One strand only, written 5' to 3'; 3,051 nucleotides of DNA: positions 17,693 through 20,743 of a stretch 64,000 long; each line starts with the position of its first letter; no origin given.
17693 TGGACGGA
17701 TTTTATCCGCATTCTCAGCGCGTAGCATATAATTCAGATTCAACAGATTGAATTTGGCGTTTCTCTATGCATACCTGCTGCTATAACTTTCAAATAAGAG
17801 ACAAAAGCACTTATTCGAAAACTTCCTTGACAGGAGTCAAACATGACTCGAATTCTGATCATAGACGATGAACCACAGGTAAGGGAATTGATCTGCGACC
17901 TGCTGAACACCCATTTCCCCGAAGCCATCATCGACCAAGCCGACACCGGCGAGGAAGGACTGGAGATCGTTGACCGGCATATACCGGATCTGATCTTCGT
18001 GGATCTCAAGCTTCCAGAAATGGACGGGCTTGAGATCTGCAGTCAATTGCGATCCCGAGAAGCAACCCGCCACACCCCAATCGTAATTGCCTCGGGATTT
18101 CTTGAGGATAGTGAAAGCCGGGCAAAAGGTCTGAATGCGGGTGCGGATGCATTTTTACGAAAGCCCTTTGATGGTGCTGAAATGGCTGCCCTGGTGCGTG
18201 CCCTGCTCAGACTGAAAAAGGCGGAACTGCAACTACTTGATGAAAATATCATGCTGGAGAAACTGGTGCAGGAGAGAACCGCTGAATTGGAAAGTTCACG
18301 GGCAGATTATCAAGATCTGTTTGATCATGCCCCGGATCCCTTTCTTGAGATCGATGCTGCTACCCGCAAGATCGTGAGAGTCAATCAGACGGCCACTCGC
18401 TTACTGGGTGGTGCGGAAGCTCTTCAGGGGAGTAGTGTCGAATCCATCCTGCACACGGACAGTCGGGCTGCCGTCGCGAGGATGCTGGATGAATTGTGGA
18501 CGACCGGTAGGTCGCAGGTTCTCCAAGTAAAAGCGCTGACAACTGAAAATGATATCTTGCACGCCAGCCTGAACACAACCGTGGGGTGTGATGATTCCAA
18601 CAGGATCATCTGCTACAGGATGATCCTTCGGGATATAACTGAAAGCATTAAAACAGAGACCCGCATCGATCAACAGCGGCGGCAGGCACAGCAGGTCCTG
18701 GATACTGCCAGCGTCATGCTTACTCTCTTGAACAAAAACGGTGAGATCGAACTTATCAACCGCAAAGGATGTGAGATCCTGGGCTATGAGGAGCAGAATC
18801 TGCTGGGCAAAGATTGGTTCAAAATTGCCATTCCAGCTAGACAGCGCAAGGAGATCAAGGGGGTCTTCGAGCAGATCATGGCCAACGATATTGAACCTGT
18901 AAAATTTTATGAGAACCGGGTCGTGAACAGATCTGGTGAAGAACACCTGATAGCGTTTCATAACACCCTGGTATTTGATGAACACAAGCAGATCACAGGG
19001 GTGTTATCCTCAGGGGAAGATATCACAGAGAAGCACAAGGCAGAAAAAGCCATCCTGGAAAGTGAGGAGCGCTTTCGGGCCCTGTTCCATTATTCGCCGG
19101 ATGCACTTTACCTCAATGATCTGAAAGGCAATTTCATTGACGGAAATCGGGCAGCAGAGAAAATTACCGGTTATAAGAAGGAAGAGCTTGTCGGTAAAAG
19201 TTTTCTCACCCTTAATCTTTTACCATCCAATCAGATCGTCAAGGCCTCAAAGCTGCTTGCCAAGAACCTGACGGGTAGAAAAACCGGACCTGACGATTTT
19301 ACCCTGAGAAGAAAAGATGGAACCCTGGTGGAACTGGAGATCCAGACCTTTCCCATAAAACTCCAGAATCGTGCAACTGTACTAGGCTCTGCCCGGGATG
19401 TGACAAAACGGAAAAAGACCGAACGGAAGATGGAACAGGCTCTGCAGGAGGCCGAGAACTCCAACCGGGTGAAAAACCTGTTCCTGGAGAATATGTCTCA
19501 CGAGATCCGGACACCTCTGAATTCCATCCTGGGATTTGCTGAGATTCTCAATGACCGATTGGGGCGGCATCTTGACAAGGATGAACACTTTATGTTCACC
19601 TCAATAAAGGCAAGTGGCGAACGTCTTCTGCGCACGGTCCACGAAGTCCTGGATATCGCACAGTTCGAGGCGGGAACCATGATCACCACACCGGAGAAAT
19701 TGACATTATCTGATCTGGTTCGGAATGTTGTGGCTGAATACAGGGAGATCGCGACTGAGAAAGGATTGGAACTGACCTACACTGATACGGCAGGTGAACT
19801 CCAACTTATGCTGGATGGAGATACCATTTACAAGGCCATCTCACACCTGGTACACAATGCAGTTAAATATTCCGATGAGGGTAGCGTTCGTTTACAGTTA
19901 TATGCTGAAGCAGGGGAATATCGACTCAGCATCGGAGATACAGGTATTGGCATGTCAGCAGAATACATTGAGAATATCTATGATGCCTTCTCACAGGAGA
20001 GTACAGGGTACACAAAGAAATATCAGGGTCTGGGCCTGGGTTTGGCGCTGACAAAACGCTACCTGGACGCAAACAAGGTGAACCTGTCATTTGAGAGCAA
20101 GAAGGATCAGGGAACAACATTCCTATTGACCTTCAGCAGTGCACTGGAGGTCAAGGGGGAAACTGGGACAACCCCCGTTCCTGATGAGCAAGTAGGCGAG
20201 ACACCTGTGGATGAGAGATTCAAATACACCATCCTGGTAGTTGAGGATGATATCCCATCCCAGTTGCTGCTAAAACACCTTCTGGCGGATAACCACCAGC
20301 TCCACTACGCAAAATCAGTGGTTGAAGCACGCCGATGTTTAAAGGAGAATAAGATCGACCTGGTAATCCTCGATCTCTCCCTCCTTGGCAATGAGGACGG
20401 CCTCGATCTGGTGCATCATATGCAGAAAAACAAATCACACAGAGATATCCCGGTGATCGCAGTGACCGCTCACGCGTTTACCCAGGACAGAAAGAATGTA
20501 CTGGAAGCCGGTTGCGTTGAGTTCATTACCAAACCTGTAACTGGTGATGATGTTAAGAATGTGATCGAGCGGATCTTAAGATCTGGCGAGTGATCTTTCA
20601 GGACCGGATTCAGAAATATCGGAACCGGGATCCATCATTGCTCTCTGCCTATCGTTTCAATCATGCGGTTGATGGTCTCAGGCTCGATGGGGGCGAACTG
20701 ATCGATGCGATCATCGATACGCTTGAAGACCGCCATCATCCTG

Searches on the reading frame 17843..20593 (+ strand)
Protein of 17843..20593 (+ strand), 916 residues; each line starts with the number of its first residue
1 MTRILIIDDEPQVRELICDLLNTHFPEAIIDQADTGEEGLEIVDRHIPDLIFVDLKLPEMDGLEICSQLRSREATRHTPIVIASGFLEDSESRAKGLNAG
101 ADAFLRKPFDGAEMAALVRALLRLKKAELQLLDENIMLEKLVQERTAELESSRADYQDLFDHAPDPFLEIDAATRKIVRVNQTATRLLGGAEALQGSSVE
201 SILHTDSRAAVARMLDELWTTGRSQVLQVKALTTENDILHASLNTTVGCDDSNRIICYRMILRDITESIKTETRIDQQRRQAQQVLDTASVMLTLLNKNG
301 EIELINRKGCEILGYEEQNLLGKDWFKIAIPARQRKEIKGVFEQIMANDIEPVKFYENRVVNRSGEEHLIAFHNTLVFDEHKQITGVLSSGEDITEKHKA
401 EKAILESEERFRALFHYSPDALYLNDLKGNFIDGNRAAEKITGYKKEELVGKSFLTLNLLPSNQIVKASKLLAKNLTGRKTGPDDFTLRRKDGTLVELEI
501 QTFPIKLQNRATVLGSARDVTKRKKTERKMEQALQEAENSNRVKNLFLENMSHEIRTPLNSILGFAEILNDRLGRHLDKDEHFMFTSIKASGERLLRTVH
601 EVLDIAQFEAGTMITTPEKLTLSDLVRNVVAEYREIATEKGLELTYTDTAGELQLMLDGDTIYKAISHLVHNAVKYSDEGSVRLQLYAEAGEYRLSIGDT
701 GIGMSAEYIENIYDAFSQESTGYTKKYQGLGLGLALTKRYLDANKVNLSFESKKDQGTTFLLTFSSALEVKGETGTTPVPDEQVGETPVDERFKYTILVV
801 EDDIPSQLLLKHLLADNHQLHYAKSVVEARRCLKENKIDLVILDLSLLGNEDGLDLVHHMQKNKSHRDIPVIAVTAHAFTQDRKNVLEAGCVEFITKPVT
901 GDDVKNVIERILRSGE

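Call 20: search_protein_families(library=pfam, proteins=[window:17843-20593:+], max_evalue=0.00001)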
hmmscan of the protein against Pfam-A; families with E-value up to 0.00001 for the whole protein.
window:17843-20593:+ (916 aa): 10 families
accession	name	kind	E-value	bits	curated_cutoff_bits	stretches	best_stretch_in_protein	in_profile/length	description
PF00072.30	Response_reg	-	7.9e-45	152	30.2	2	4-118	1-110/111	Response regulator receiver domain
PF13426.13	PAS_9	-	4.3e-33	114.1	27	2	419-522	1-103/103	PAS domain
PF00989.32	PAS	-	1.5e-27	96.3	22.6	2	409-519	1-112/113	PAS fold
PF08448.16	PAS_4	-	3e-27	95.5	23.1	3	160-268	1-108/110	PAS fold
PF13188.13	PAS_8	-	3.2e-23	81.2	21.8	2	409-457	1-50/65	PAS domain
PF02518.31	HATPase_c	-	3.1e-19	69.9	26.4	1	658-765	2-108/111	Histidine kinase-, DNA gyrase B-, and HSP90-like ATPase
PF00512.31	HisKA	-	4e-16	59.2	26.9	1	544-611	2-66/66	His Kinase A (phospho-acceptor) domain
PF08447.18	PAS_3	-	9e-15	55.2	25.6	0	305-388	4-86/89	PAS fold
PF24820.1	Diguanyl_cycl_sensor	-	2.3e-11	44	28.1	0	293-354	9-71/109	Diguanylate cyclase-like sensor domain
PF23198.2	PDE8A_N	-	3e-07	30.9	29.6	0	33-129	40-136/147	PDE8A-like, N-terminal domain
